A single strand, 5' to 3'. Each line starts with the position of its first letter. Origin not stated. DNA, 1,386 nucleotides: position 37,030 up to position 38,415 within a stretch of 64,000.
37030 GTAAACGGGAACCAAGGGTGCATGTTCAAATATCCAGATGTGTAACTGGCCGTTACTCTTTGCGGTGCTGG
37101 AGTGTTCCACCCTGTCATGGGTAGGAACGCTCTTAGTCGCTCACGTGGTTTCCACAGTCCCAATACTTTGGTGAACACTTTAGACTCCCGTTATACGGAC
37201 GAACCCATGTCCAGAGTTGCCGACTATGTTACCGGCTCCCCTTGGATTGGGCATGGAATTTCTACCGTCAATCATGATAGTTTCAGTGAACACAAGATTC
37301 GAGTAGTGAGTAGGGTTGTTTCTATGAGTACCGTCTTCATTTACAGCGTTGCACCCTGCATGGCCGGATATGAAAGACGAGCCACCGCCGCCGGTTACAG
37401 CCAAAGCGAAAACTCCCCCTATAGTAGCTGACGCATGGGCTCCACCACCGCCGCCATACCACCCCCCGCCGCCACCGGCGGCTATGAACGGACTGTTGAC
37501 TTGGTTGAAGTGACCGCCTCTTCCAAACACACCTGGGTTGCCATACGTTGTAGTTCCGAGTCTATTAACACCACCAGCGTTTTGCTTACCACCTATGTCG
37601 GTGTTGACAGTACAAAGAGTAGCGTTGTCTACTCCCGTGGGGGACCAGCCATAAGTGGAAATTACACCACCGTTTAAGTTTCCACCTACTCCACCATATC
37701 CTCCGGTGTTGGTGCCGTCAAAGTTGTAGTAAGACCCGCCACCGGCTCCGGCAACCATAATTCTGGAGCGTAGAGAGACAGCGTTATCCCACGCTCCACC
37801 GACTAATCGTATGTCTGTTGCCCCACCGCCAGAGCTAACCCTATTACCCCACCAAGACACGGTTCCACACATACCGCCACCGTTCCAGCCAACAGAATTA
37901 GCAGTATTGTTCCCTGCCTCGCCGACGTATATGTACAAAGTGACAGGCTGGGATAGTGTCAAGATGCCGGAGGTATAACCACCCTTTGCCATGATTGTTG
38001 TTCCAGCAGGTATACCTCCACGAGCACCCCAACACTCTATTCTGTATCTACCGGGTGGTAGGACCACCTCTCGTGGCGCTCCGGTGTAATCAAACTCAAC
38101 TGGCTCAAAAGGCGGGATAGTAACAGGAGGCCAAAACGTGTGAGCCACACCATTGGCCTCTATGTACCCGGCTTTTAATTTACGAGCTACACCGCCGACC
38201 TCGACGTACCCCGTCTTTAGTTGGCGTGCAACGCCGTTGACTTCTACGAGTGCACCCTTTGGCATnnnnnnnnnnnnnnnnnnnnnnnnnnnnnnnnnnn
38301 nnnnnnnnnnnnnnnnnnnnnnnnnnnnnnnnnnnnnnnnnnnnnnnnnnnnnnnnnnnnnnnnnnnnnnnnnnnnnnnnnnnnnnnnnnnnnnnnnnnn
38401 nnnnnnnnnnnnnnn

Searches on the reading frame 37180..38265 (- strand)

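Call 11: search_protein_families(library=pfam, proteins=[window:37180-38265:-], max_evalue=0.01)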
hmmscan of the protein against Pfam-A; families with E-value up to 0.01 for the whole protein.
window:37180-38265:- (361 aa): 1 family
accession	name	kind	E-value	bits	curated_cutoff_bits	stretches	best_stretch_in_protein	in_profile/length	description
PF12810.13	ALK_LTK_GRD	-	8.7e-50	170.4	24.5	1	66-359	2-241/243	ALK/LTK, Glycine-rich domain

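Call 40: search_protein_families(library=phrogs, proteins=[window:37180-38265:-], max_evalue=0.01)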
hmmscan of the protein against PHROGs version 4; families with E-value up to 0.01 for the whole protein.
window:37180-38265:- (361 aa): 5 families
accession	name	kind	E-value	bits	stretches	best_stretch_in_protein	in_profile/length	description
phrog_1589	-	unknown function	5.6e-40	138.9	1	57-342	6-252/563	-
phrog_5811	-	unknown function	2.3e-39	136.7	1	57-303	8-232/571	-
phrog_7388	-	unknown function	1.6e-27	97.7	1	57-359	6-215/455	-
phrog_18810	-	unknown function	5.8e-22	79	1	57-124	6-74/89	-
phrog_33719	-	unknown function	1.3e-07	31.8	1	94-312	46-263/636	-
